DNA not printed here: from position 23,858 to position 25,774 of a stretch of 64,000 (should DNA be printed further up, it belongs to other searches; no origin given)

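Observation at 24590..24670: Phospho-acceptor histidine of the kinase H-box replaced by phenylalanine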

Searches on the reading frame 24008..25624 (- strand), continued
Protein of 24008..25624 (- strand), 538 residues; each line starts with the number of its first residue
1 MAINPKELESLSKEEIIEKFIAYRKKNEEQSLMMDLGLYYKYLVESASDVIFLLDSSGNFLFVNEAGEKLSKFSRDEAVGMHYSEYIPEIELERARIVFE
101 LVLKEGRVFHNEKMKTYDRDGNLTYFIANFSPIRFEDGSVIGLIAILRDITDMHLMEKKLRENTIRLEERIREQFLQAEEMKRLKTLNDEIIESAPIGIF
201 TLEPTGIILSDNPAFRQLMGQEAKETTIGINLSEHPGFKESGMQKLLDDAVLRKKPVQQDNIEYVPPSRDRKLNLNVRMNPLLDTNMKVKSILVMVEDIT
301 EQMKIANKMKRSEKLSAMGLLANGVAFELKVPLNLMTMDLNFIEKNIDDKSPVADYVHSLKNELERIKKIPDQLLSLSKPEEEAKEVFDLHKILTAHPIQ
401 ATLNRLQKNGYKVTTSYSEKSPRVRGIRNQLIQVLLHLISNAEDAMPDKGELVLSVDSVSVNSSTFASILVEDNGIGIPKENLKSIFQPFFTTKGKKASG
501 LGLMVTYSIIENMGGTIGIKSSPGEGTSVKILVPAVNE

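Call 5: find_homologous_proteins(query=window:24008-25624:-, max_evalue=1e-20)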
Query window:24008-25624:- (538 aa): 279 proteins with E <= 1e-20 among 8000 candidates; the best 120 are listed.
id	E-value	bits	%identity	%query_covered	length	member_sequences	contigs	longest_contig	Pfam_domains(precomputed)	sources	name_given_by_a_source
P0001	0.0e+0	1158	100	100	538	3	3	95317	PF13426.14,PF13188.14,PF08448.17,PF02518.32,PF00989.32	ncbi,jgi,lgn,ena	-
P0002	1.4e-260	883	74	100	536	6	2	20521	PF08447.19,PF13426.14,PF13188.14,PF08448.17,PF02518.32,PF00989.32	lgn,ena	-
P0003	6.7e-260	881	74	100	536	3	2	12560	PF13426.14,PF13188.14,PF08448.17,PF02518.32,PF00989.32,PF13589.13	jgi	jgi:PAS domain S-box-containing protein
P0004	5.7e-212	723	61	100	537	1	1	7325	PF13426.14,PF13188.14,PF08448.17,PF02518.32,PF00512.32,PF00989.32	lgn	-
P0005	7.1e-196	670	57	100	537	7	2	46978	PF08447.19,PF13426.14,PF13188.14,PF08448.17,PF02518.32,PF00512.32,PF00989.32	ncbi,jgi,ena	-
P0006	4.9e-195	667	57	99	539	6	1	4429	PF13426.14,PF08448.17,PF02518.32,PF00512.32,PF00989.32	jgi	-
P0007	1.0e-194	666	56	100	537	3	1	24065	PF08447.19,PF13426.14,PF13188.14,PF08448.17,PF02518.32,PF00512.32,PF00989.32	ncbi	-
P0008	1.6e-194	665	57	99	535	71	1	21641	PF13426.14,PF13188.14,PF08448.17,PF02518.32,PF00512.32,PF00989.32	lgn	-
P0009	7.9e-192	656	56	100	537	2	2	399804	PF08447.19,PF13426.14,PF13188.14,PF08448.17,PF02518.32,PF00512.32,PF00989.32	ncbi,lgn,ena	-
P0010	8.0e-190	650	55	100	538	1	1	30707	PF13596.13,PF13426.14,PF13188.14,PF08448.17,PF02518.32,PF00512.32,PF00989.32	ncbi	-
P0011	5.4e-186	637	54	99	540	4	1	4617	PF13426.14,PF13188.14,PF08448.17,PF02518.32,PF00989.32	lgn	-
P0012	8.0e-186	637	54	100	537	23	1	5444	PF08447.19,PF13426.14,PF13188.14,PF08448.17,PF02518.32,PF00512.32,PF00989.32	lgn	-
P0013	9.3e-186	636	54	99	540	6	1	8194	PF13426.14,PF13188.14,PF08448.17,PF02518.32,PF00512.32,PF00989.32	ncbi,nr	ncbi:MAG TPA: PAS domain S-box protein [Spirochaetota bacterium]|nr:PAS domain S-box protein [Spiroc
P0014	1.1e-185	636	54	99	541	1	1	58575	PF13426.14,PF13188.14,PF08448.17,PF02518.32,PF00512.32,PF00989.32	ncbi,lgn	-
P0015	2.3e-183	629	56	100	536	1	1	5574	PF13426.14,PF08448.17,PF02518.32,PF00512.32,PF00989.32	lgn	-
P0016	4.5e-183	628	55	93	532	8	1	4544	PF13426.14,PF13188.14,PF08448.17,PF02518.32,PF00512.32,PF00989.32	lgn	-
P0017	6.3e-183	627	54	100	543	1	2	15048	PF13426.14,PF13188.14,PF08448.17,PF02518.32,PF00512.32,PF00989.32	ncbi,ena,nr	ncbi:MAG TPA: PAS domain S-box protein [Spirochaetes bacterium]|nr:PAS domain S-box protein [Spiroch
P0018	6.3e-183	627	54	100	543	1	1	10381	PF13426.14,PF13188.14,PF08448.17,PF02518.32,PF00512.32,PF00989.32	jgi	-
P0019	9.9e-182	623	54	100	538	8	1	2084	PF13596.13,PF13426.14,PF13188.14,PF08448.17,PF02518.32,PF00512.32,PF00989.32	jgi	jgi:two-component system sporulation sensor kinase A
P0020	1.2e-181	623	54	100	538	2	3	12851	PF08447.19,PF13426.14,PF13188.14,PF08448.17,PF02518.32,PF00512.32,PF00989.32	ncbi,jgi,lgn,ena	-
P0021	3.2e-181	621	54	99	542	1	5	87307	PF08447.19,PF13426.14,PF13188.14,PF08448.17,PF02518.32,PF00512.32,PF00989.32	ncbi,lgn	-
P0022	3.6e-181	621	53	99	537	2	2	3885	PF13426.14,PF08448.17,PF02518.32,PF00512.32,PF00989.32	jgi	-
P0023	1.8e-180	619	54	100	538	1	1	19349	PF08447.19,PF13426.14,PF13188.14,PF08448.17,PF02518.32,PF00512.32,PF00989.32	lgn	-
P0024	3.1e-179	615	54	99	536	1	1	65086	PF13426.14,PF08448.17,PF02518.32,PF00512.32,PF00989.32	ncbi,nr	ncbi:MAG: PAS domain S-box protein [Spirochaetes bacterium]|nr:PAS domain S-box protein [Spirochaeto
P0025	3.5e-179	615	54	100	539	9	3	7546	PF13426.14,PF13188.14,PF08448.17,PF02518.32,PF00512.32,PF00989.32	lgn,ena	-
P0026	6.2e-179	614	53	99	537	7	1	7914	PF13426.14,PF08448.17,PF02518.32,PF00512.32,PF00989.32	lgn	-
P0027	3.4e-178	612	52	99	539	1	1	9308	PF08447.19,PF13426.14,PF13188.14,PF08448.17,PF02518.32,PF00989.32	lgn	-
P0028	1.8e-177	609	53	99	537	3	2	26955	PF13426.14,PF13188.14,PF08448.17,PF02518.32,PF00512.32,PF00989.32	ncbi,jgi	-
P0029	1.9e-174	599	51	99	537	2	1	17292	PF13426.14,PF08448.17,PF02518.32,PF00512.32,PF00989.32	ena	-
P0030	9.1e-174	597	53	93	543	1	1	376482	PF13426.14,PF08448.17,PF02518.32,PF00512.32,PF00989.32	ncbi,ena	-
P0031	3.4e-155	536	47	99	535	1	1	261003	PF08447.19,PF13426.14,PF13188.14,PF08448.17,PF02518.32,PF00989.32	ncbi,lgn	-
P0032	4.3e-154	532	48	99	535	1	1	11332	PF13426.14,PF08448.17,PF02518.32,PF00989.32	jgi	jgi:PAS domain S-box-containing protein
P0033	8.6e-153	528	46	99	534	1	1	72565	PF13426.14,PF08448.17,PF02518.32,PF00989.32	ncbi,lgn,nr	ncbi:MAG: PAS domain S-box protein [Spirochaetes bacterium]|nr:PAS domain S-box protein [Spirochaeto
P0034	1.7e-152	527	47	99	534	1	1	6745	PF13426.14,PF13188.14,PF08448.17,PF02518.32,PF00989.32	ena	-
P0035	1.3e-150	521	47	99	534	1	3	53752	PF13426.14,PF13188.14,PF08448.17,PF02518.32,PF00989.32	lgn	-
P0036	1.3e-149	517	77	57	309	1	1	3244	PF02518.32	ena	-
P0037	1.4e-149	517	47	100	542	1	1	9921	PF13426.14,PF13188.14,PF08448.17,PF02518.32,PF00989.32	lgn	-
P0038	1.6e-148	514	46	99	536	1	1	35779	PF13426.14,PF13188.14,PF08448.17,PF02518.32,PF00989.32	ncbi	-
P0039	1.6e-146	507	45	99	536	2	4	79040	PF13426.14,PF13188.14,PF08448.17,PF02518.32,PF00989.32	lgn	-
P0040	2.0e-146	507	45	98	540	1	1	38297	PF08447.19,PF13426.14,PF08448.17,PF02518.32,PF00989.32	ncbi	-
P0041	8.2e-146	505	44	98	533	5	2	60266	PF13426.14,PF08448.17,PF02518.32,PF00989.32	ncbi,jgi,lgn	jgi:PAS domain S-box-containing protein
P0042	1.2e-145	504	45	99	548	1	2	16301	PF13426.14,PF13188.14,PF08448.17,PF02518.32,PF00989.32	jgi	-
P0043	3.0e-145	503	45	99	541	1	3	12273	PF08447.19,PF13426.14,PF13188.14,PF08448.17,PF02518.32,PF00989.32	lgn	-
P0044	1.5e-144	501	45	99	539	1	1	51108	PF08447.19,PF13426.14,PF13188.14,PF08448.17,PF02518.32,PF00989.32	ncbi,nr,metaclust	ncbi:MAG: hypothetical protein A2176_03845 [Spirochaetes bacterium RBG_13_51_14]|nr:MAG: hypothetica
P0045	1.9e-144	500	46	95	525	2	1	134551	PF08447.19,PF13426.14,PF13188.14,PF08448.17,PF02518.32,PF00989.32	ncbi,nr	ncbi:MAG: PAS domain S-box protein [Spirochaetes bacterium]|nr:PAS domain S-box protein [Spirochaeto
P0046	8.6e-144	498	44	98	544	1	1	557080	PF13426.14,PF13188.14,PF08448.17,PF02518.32,PF00989.32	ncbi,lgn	-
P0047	9.1e-144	498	45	98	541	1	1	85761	PF08447.19,PF13426.14,PF13188.14,PF08448.17,PF02518.32,PF00989.32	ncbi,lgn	-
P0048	1.0e-143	498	45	92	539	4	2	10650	PF13426.14,PF13188.14,PF08448.17,PF02518.32,PF00989.32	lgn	-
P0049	3.4e-143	496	45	98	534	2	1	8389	PF13426.14,PF13188.14,PF08448.17,PF02518.32,PF00989.32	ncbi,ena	-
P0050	1.2e-142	494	44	98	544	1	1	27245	PF13426.14,PF13188.14,PF08448.17,PF02518.32,PF00989.32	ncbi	-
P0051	1.7e-142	494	43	99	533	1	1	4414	PF13426.14,PF13188.14,PF08448.17,PF02518.32,PF00989.32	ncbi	-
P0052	2.4e-142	493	45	99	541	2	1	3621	PF13426.14,PF13188.14,PF08448.17,PF02518.32,PF00989.32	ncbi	-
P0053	7.1e-142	492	44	99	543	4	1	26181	PF13426.14,PF13188.14,PF08448.17,PF02518.32,PF00989.32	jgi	jgi:two-component system, sporulation sensor kinase A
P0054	9.0e-142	491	43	100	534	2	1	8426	PF13426.14,PF13188.14,PF08448.17,PF02518.32,PF00989.32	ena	-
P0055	1.2e-141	491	44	99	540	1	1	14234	PF13426.14,PF08448.17,PF02518.32,PF00989.32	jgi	-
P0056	1.5e-141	491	44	98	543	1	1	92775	PF13426.14,PF13188.14,PF08448.17,PF02518.32,PF00989.32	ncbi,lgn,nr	ncbi:MAG: PAS domain S-box protein [Spirochaetes bacterium]|nr:PAS domain S-box protein [Spirochaeto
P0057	1.3e-140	488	43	99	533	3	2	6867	PF13426.14,PF13188.14,PF08448.17,PF02518.32,PF00989.32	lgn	-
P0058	2.3e-140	487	44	99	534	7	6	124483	PF13426.14,PF13188.14,PF08448.17,PF02518.32,PF00989.32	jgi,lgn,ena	jgi:PAS domain S-box-containing protein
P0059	6.5e-140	485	43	99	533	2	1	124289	PF13426.14,PF13188.14,PF08448.17,PF02518.32,PF00989.32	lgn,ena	-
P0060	1.7e-139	484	43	99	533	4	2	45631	PF13426.14,PF13188.14,PF08448.17,PF02518.32,PF00989.32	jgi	jgi:PAS domain S-box-containing protein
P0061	4.0e-139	483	42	99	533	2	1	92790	PF13426.14,PF13188.14,PF08448.17,PF02518.32,PF00989.32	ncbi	-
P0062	1.0e-138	481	43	99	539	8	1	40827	PF13426.14,PF13188.14,PF08448.17,PF02518.32,PF00989.32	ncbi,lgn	-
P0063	1.2e-138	481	43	99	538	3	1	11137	PF08447.19,PF13426.14,PF13188.14,PF08448.17,PF02518.32,PF00989.32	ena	-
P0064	4.9e-138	479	43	99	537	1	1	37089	PF08447.19,PF13426.14,PF13188.14,PF08448.17,PF02518.32,PF00989.32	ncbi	-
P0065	2.4e-136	474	44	93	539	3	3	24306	PF13426.14,PF13188.14,PF08448.17,PF02518.32,PF00989.32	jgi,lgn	jgi:PAS domain S-box-containing protein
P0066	3.4e-136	473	44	94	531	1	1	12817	PF13426.14,PF08448.17,PF02518.32,PF00989.32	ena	-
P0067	5.6e-136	472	43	98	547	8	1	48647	PF13426.14,PF13188.14,PF08448.17,PF02518.32,PF00989.32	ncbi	-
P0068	1.5e-135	471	43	99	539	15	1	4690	PF13426.14,PF13188.14,PF08448.17,PF02518.32,PF00989.32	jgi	jgi:PAS domain S-box-containing protein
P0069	2.0e-135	470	43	99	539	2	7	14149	PF13426.14,PF13188.14,PF08448.17,PF02518.32,PF00989.32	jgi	jgi:PAS domain S-box-containing protein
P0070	4.0e-135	469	44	93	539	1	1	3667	PF13426.14,PF13188.14,PF08448.17,PF02518.32,PF00989.32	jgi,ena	-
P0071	6.1e-135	469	42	99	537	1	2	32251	PF13426.14,PF08448.17,PF02518.32,PF00989.32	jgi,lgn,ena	-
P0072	1.0e-134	468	42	99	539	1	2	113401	PF08447.19,PF13426.14,PF13188.14,PF08448.17,PF02518.32,PF00989.32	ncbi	-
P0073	4.3e-134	466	43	99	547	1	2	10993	PF13426.14,PF13188.14,PF08448.17,PF02518.32,PF00989.32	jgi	jgi:PAS domain S-box-containing protein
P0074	2.9e-133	463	42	100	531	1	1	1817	PF13426.14,PF13188.14,PF08448.17,PF02518.32,PF00989.32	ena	-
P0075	2.2e-131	457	41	98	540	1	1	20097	PF13426.14,PF13188.14,PF08448.17,PF02518.32,PF00989.32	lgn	-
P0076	1.8e-130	454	41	99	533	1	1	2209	PF13426.14,PF13188.14,PF08448.17,PF02518.32,PF00989.32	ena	-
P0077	1.2e-127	445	41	99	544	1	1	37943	PF13426.14,PF13188.14,PF08448.17,PF02518.32,PF00989.32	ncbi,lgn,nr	ncbi:MAG: PAS domain S-box protein [Spirochaetes bacterium]|nr:PAS domain S-box protein [Spirochaeto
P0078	4.3e-118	413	46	79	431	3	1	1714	PF13426.14,PF08448.17,PF02518.32,PF00989.32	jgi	jgi:PAS domain S-box-containing protein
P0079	9.5e-89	317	42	66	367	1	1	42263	PF02518.32,PF00512.32,PF00989.32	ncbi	-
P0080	1.3e-83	300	46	59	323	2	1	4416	PF02518.32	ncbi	ncbi:MAG: hypothetical protein E4G96_02625, partial [Chrysiogenales bacterium]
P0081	8.4e-55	205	28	93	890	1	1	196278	PF08447.19,PF13426.14,PF13188.14,PF12860.14,PF24820.2,PF08348.19,PF08448.17,PF02518.32,PF00512.32,PF00989.32,PF14598.13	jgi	-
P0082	2.5e-50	190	32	63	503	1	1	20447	PF13426.14,PF08448.17,PF02518.32,PF00512.32,PF00072.31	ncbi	-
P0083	2.0e-43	167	25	92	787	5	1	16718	PF13596.13,PF08447.19,PF13426.14,PF20966.3,PF13188.14,PF05524.19,PF12860.14,PF08448.17,PF02518.32,PF00512.32,PF00989.32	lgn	-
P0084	5.4e-40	156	26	90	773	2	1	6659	PF08447.19,PF13426.14,PF13188.14,PF24820.2,PF08448.17,PF02518.32,PF00512.32,PF00989.32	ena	-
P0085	2.7e-38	150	28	96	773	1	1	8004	PF08447.19,PF13426.14,PF13188.14,PF08448.17,PF02518.32,PF00512.32,PF00989.32,PF00072.31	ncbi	-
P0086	2.0e-37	147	25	92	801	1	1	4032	PF13596.13,PF08447.19,PF13426.14,PF13188.14,PF12860.14,PF08448.17,PF02518.32,PF00512.32,PF00989.32,PF00072.31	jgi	jgi:PAS domain S-box-containing protein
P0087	2.5e-37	147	28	92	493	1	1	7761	PF13596.13,PF08447.19,PF13426.14,PF13188.14,PF08670.18,PF08448.17,PF02518.32,PF00512.32,PF00989.32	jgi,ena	-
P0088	4.8e-37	146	25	92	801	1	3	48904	PF13596.13,PF08447.19,PF13426.14,PF13188.14,PF12860.14,PF08448.17,PF02518.32,PF00512.32,PF00989.32,PF00072.31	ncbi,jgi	ncbi:MAG: PAS domain S-box protein [Desulfatiglandaceae bacterium]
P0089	6.6e-37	146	29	86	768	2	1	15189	PF13596.13,PF08447.19,PF13426.14,PF13188.14,PF08670.18,PF08448.17,PF02518.32,PF00512.32,PF13493.12,PF00989.32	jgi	jgi:PAS domain S-box-containing protein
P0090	6.9e-37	145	25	92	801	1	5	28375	PF13596.13,PF08447.19,PF13426.14,PF13188.14,PF08448.17,PF02518.32,PF00512.32,PF00989.32,PF00072.31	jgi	jgi:two-component system, cell cycle sensor histidine kinase and response regulator CckA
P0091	1.1e-36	145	35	41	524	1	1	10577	PF08447.19,PF13426.14,PF13188.14,PF08448.17,PF02518.32,PF00512.32,PF00989.32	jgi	-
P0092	3.5e-36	143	29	66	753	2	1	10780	PF00672.31,PF13426.14,PF13188.14,PF08448.17,PF02518.32,PF00512.32,PF00989.32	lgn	-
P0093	6.1e-36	142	26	94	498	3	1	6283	PF13596.13,PF08447.19,PF13426.14,PF13188.14,PF24820.2,PF08670.18,PF08448.17,PF02518.32,PF00512.32,PF00989.32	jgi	jgi:PAS domain S-box-containing protein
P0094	1.0e-35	142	25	92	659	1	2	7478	PF08447.19,PF13426.14,PF13188.14,PF08448.17,PF02518.32,PF00512.32,PF00989.32,PF00072.31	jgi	jgi:PAS domain S-box-containing protein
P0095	9.3e-35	138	34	42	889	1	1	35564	PF08447.19,PF13426.14,PF13188.14,PF01590.33,PF08448.17,PF02518.32,PF00512.32,PF00989.32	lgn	-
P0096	1.1e-34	138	27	95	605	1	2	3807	PF08447.19,PF13426.14,PF13188.14,PF12860.14,PF24820.2,PF08448.17,PF02518.32,PF00512.32,PF00989.32,PF00072.31,PF14501.13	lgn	-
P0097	1.2e-34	138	26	96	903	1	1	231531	PF08447.19,PF13426.14,PF13188.14,PF12860.14,PF24820.2,PF08448.17,PF02518.32,PF00512.32,PF00989.32,PF00072.31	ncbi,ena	-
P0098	1.3e-34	138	25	92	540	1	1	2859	PF08447.19,PF13426.14,PF13188.14,PF12860.14,PF08448.17,PF02518.32,PF00512.32,PF00989.32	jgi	jgi:PAS domain S-box-containing protein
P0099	8.0e-34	135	27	28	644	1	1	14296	PF08447.19,PF13426.14,PF13188.14,PF08448.17,PF02518.32,PF00512.32,PF00989.32,PF14598.13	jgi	jgi:PAS domain S-box-containing protein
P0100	8.4e-34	135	30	49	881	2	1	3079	PF13596.13,PF08447.19,PF13426.14,PF13188.14,PF08448.17,PF02518.32,PF00989.32,PF00072.31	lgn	-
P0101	8.6e-34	135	26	74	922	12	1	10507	PF08447.19,PF13426.14,PF13188.14,PF12860.14,PF08448.17,PF02518.32,PF00512.32,PF00989.32,PF00072.31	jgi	jgi:two-component system, cell cycle sensor histidine kinase and response regulator CckA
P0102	3.9e-33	133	26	95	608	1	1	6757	PF13426.14,PF13188.14,PF12860.14,PF24820.2,PF08448.17,PF02518.32,PF00512.32,PF00989.32,PF00072.31,PF14501.13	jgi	jgi:PAS domain S-box-containing protein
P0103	5.5e-33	133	26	79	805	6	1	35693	PF08447.19,PF13426.14,PF13188.14,PF08448.17,PF02518.32,PF00989.32,PF00072.31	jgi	jgi:PAS domain S-box-containing protein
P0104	1.1e-32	132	32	48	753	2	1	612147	PF00672.31,PF13426.14,PF13188.14,PF08448.17,PF02518.32,PF00512.32,PF00989.32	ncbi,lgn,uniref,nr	ncbi:PAS domain S-box-containing protein [Paenibacillus catalpae]|uniref:histidine kinase n=1 Tax=Pa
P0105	1.2e-32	132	26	92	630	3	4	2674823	PF08447.19,PF13426.14,PF13188.14,PF12860.14,PF24820.2,PF08448.17,PF02518.32,PF00512.32,PF00989.32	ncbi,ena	-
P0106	1.8e-32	131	24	97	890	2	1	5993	PF08447.19,PF13426.14,PF13188.14,PF08448.17,PF02518.32,PF00512.32,PF00989.32,PF00072.31,PF14598.13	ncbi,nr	ncbi:MAG: PAS domain S-box protein [Candidatus Sericytochromatia bacterium]|nr:PAS domain S-box prot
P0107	4.1e-32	130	37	46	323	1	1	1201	PF00672.31,PF02518.32,PF00512.32,PF14501.13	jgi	jgi:signal transduction histidine kinase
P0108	4.4e-32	130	26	92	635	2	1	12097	PF08447.19,PF13426.14,PF13188.14,PF12860.14,PF08448.17,PF02518.32,PF00512.32,PF00989.32,PF00072.31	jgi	-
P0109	4.4e-32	130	25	93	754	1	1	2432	PF13596.13,PF08447.19,PF13426.14,PF13188.14,PF12860.14,PF08448.17,PF02518.32,PF00512.32,PF00989.32,PF00072.31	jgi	jgi:PAS domain S-box-containing protein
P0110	4.6e-32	130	26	92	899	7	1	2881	PF08447.19,PF13426.14,PF13188.14,PF20968.4,PF08448.17,PF02518.32,PF00512.32,PF00989.32,PF00072.31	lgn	-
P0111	5.8e-32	129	34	44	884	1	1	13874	PF10090.16,PF08447.19,PF13426.14,PF13188.14,PF08448.17,PF02518.32,PF00512.32,PF00989.32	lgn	-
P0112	5.9e-32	129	26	92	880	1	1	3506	PF08447.19,PF13426.14,PF13188.14,PF12860.14,PF08448.17,PF02518.32,PF00512.32,PF00989.32,PF00072.31,PF14598.13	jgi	jgi:PAS domain S-box-containing protein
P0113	5.9e-32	129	30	47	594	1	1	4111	PF13426.14,PF13188.14,PF05227.20,PF08448.17,PF02518.32,PF00512.32,PF00989.32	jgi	jgi:PAS domain S-box-containing protein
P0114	6.3e-32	129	34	45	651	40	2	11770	PF00672.31,PF17201.11,PF02518.32,PF08269.18,PF00512.32,PF17200.11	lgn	-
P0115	1.5e-31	128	24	96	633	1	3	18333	PF13426.14,PF13188.14,PF24820.2,PF08448.17,PF02518.32,PF00512.32,PF00989.32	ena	-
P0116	3.9e-31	127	29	53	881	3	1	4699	PF08447.19,PF13426.14,PF13188.14,PF08448.17,PF02518.32,PF00989.32,PF00072.31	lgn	-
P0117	5.5e-31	126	28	45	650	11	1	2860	PF13426.14,PF13188.14,PF08448.17,PF02518.32,PF00989.32,PF00072.31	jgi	-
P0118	9.1e-31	125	27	92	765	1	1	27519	PF13426.14,PF13188.14,PF08448.17,PF02518.32,PF00512.32,PF00989.32,PF00072.31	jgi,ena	-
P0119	1.2e-30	125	31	55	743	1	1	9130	PF00672.31,PF13426.14,PF08448.17,PF02518.32,PF00512.32,PF00989.32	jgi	-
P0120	1.5e-30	125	29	64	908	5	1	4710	PF13426.14,PF13188.14,PF13185.13,PF24820.2,PF13492.13,PF00512.32,PF08447.19,PF01590.33,PF08448.17,PF02518.32,PF00989.32,PF14598.13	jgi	jgi:PAS domain S-box-containing protein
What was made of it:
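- The nearest canonical HKs share only about 25-32% identity, with a sharp score drop after the family (call 5), so no paralogue is close enough for DHp heterodimerisation.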

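Call 9: find_encoding_contigs(protein=P0009, flank=8000, max_places=2)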
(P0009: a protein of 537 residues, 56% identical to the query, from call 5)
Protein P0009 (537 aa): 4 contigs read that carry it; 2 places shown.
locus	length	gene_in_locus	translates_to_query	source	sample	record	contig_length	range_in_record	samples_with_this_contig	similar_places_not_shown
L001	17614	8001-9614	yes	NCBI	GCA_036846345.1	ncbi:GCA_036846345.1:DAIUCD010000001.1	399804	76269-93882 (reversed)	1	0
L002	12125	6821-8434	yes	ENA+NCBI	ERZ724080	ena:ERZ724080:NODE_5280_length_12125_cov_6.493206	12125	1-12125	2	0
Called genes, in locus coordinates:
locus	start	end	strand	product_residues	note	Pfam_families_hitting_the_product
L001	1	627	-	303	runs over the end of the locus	PF02737:3HCDH_N, PF03446:NAD_binding_2 (weak), PF00725:3HCDH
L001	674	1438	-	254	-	PF23441:SDR, PF00106:adh_short, PF08659:KR, PF13561:adh_short_C2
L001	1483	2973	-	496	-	PF11794:HpaB_N, PF03241:HpaB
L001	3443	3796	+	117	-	PF00085:Thioredoxin, PF14595:Thioredoxin_9 (weak), PF00578:AhpC-TSA (weak), PF13098:Thioredoxin_2, PF13728:TraF (weak), PF13905:Thioredoxin_8 (weak)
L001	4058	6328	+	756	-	PF00580:UvrD-helicase, PF01443:Viral_helicase1 (faint), PF13245:AAA_19, PF13604:AAA_30 (faint), PF13361:UvrD_C, PF13538:UvrD_C_2, PF21196:PcrA_UvrD_tudor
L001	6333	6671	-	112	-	PF01740:STAS, PF13466:STAS_2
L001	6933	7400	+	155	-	-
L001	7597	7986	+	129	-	-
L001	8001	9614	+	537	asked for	PF00989:PAS, PF08448:PAS_4, PF13188:PAS_8 (weak), PF13426:PAS_9, PF08447:PAS_3, PF00512:HisKA (faint), PF02518:HATPase_c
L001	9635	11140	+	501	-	PF20030:bpMoxR, PF07728:AAA_5, PF17868:AAA_lid_8 (weak)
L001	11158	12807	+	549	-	-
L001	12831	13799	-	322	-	PF01073:3Beta_HSD, PF01370:Epimerase, PF04321:RmlD_sub_bind, PF13460:NAD_binding_10, PF16363:GDP_Man_Dehyd, PF07993:NAD_binding_4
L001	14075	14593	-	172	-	PF11848:DUF3368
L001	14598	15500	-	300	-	PF10502:Peptidase_S26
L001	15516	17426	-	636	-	PF00672:HAMP (faint), PF00015:MCPsignal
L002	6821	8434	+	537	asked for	PF00989:PAS, PF08448:PAS_4, PF13188:PAS_8 (weak), PF13426:PAS_9, PF08447:PAS_3, PF00512:HisKA (faint), PF02518:HATPase_c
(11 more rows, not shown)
